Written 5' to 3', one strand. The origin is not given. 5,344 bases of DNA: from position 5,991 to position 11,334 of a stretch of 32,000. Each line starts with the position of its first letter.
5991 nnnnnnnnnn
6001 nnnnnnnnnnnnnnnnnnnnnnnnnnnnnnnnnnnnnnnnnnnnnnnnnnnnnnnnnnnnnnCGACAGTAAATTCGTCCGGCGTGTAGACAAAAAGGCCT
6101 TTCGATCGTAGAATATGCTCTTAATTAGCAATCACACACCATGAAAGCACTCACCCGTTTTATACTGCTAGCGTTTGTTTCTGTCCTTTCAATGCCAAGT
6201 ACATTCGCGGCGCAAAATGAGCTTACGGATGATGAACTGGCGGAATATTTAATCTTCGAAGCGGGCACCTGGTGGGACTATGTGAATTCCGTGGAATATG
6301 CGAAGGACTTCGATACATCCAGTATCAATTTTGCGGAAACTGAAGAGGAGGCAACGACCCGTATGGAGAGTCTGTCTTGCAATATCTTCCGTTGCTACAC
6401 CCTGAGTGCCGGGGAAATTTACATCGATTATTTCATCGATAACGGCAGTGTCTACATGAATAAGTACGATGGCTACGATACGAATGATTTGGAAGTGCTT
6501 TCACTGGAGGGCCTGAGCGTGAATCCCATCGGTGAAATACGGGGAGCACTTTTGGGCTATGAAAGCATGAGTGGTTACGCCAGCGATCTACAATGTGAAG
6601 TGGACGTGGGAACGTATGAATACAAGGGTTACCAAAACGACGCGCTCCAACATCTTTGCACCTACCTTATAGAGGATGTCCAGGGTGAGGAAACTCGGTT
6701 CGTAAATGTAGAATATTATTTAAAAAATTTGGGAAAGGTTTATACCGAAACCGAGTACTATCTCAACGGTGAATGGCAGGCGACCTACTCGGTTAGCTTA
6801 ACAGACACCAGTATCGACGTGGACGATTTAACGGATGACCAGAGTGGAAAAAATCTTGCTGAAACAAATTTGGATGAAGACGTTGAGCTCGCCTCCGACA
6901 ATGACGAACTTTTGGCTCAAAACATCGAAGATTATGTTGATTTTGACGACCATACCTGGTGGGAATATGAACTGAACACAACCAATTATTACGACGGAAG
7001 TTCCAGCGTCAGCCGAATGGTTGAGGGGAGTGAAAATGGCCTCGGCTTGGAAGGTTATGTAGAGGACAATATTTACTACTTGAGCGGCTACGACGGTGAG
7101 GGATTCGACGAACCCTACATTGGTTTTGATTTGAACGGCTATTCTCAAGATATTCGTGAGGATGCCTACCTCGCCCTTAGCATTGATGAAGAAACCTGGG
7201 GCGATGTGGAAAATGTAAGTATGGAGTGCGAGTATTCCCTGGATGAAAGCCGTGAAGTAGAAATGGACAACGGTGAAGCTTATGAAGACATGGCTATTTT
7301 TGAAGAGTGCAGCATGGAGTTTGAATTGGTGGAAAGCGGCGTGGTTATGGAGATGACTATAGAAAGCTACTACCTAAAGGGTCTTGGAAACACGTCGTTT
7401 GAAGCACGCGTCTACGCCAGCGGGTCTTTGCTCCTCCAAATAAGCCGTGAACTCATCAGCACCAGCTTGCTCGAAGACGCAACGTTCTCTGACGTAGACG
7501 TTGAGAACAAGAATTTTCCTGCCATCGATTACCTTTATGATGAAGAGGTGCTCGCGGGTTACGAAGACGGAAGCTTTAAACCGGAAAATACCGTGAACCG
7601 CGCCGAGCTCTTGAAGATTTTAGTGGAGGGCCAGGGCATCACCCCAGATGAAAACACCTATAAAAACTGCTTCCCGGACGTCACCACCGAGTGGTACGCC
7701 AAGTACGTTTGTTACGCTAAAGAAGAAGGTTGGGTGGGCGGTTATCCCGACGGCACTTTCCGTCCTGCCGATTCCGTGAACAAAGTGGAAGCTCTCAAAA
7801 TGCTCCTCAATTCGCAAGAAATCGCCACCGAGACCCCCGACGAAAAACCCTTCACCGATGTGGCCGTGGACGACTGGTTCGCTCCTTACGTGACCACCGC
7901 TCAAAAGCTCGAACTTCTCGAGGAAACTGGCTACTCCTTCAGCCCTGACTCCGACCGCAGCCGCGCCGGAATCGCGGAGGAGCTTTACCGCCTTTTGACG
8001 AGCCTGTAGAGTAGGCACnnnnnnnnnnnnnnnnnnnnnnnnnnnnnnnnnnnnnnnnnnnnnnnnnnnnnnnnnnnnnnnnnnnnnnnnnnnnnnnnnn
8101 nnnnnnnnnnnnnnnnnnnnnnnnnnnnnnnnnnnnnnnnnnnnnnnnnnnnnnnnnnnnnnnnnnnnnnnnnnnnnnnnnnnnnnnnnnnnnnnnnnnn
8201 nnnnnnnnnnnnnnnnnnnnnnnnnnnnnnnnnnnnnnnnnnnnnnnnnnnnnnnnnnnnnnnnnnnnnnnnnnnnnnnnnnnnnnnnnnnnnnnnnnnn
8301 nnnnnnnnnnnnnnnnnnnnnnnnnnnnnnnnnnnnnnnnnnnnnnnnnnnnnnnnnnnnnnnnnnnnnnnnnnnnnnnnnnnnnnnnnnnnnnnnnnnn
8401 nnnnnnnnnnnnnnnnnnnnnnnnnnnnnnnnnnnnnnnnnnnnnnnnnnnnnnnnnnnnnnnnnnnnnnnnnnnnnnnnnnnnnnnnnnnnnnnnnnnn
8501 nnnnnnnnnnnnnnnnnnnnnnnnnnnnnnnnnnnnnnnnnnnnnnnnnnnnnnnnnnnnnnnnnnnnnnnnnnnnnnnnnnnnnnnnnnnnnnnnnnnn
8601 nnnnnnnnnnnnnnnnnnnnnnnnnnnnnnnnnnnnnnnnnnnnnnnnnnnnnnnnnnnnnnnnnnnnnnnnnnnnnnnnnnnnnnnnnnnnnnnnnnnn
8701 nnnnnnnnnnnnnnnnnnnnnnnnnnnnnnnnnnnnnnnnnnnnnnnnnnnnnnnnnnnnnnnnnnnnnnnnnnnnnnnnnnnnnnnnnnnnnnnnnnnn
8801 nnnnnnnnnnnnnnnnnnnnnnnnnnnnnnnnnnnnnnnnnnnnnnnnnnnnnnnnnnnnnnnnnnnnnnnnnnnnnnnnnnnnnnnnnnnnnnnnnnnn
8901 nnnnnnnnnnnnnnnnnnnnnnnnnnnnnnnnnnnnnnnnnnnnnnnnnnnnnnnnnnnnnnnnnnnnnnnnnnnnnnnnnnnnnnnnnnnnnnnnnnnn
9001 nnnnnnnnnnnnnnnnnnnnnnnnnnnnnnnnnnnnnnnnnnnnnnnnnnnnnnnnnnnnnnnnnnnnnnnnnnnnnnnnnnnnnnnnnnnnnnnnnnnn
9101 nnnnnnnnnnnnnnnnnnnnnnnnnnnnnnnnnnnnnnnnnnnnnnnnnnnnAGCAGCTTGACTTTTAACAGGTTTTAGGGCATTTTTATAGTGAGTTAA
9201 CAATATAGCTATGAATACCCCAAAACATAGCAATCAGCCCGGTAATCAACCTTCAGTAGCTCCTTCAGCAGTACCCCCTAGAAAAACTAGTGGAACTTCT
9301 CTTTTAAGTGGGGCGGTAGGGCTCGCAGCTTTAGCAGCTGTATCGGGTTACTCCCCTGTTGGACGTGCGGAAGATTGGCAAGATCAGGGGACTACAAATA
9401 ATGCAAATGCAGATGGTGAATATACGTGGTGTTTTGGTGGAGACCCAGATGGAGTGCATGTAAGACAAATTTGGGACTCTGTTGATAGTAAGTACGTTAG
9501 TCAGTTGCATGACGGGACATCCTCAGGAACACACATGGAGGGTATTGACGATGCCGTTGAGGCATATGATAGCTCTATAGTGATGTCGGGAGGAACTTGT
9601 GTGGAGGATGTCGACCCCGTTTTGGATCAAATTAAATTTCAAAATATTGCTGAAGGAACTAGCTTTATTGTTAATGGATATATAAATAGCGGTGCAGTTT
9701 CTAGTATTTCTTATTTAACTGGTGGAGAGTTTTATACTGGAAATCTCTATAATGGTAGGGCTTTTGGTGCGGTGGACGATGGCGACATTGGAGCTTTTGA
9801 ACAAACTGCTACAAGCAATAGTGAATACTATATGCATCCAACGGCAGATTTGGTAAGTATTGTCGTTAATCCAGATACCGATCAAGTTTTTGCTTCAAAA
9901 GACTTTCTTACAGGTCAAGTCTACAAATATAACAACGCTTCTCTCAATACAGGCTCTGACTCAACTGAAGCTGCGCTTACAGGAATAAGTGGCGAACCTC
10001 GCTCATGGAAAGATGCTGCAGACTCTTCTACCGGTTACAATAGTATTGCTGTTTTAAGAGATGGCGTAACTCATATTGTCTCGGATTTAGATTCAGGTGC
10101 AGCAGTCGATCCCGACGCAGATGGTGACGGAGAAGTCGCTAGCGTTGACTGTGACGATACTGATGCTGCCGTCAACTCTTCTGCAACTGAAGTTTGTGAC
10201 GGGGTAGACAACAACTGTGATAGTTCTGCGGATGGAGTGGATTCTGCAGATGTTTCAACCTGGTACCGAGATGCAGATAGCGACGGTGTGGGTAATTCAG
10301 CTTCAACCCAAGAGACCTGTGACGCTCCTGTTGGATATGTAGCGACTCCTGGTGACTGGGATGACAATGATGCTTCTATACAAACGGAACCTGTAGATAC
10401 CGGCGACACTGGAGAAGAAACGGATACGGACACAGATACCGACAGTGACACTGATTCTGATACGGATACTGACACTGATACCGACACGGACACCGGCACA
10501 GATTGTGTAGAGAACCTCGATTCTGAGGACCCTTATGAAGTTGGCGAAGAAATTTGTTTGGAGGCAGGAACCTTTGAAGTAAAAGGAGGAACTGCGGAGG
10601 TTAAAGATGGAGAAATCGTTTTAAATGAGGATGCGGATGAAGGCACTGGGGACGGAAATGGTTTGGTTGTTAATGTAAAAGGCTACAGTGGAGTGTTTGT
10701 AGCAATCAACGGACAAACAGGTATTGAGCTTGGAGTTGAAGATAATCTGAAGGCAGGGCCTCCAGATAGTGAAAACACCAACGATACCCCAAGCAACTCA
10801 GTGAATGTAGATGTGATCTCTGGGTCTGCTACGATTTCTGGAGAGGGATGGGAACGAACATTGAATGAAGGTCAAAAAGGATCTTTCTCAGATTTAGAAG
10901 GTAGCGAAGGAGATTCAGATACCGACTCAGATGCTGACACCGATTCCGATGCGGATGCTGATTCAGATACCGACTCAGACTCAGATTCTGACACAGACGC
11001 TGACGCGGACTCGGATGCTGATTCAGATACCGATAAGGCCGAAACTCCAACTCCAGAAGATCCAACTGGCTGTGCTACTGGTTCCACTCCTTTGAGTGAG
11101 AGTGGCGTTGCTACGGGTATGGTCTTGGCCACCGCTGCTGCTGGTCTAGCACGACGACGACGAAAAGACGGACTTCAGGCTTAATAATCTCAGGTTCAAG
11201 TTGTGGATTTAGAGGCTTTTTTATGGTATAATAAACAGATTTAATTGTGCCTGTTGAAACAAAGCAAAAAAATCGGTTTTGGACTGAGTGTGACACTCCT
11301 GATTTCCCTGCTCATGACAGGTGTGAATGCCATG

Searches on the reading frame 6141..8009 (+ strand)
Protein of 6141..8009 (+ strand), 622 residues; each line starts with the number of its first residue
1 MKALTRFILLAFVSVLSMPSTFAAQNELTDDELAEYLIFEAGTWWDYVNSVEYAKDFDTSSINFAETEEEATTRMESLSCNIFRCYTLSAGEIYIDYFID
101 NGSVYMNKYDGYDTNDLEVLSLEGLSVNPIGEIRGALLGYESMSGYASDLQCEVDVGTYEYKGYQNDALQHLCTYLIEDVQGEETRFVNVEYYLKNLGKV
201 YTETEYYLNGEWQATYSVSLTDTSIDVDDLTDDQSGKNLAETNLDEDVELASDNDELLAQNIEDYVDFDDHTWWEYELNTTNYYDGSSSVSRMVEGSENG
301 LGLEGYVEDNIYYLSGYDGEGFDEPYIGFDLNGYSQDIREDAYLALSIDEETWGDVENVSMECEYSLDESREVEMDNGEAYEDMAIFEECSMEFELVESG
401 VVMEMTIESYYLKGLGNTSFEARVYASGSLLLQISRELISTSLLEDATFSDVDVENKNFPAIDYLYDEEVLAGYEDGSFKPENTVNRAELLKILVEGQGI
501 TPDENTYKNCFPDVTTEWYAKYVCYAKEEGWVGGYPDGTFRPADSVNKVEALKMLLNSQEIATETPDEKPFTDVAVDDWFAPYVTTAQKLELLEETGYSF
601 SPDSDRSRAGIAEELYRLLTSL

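Call 67: search_protein_families(library=pfam, proteins=[window:6141-8009:+], max_evalue=0.00001)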
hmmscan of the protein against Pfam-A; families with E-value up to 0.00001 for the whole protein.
window:6141-8009:+ (622 aa): 1 family
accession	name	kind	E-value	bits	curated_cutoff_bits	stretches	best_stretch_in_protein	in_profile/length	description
PF00395.25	SLH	-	1.3e-19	70.4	20.8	2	453-490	6-43/44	S-layer homology domain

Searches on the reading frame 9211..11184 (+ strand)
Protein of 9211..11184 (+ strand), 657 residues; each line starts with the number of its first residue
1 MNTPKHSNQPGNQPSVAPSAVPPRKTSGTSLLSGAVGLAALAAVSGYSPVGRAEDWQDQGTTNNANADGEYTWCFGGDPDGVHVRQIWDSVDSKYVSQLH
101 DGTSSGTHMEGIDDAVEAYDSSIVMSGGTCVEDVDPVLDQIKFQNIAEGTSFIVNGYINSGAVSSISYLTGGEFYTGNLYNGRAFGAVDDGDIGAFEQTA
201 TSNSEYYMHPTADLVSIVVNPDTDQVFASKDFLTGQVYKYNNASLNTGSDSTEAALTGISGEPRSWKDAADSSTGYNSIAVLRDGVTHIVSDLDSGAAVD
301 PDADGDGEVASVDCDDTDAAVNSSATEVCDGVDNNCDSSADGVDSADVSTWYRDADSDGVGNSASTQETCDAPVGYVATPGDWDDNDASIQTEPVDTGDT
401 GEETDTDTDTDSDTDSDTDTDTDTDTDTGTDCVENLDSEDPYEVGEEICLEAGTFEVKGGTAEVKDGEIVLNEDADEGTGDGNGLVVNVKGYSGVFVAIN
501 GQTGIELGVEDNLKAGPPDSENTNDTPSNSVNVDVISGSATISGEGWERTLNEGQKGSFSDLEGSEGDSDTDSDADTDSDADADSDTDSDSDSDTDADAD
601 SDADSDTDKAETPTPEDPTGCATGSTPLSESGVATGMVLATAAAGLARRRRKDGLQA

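Call 67: search_protein_families(library=pfam, proteins=[window:9211-11184:+], max_evalue=0.00001)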
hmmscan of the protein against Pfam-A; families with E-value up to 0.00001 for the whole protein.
window:9211-11184:+ (657 aa): 1 family
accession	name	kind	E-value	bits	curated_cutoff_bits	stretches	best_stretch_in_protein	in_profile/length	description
PF11617.13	Cu-binding_MopE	-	3.3e-09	37.2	27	1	313-341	1-29/30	Putative metal-binding motif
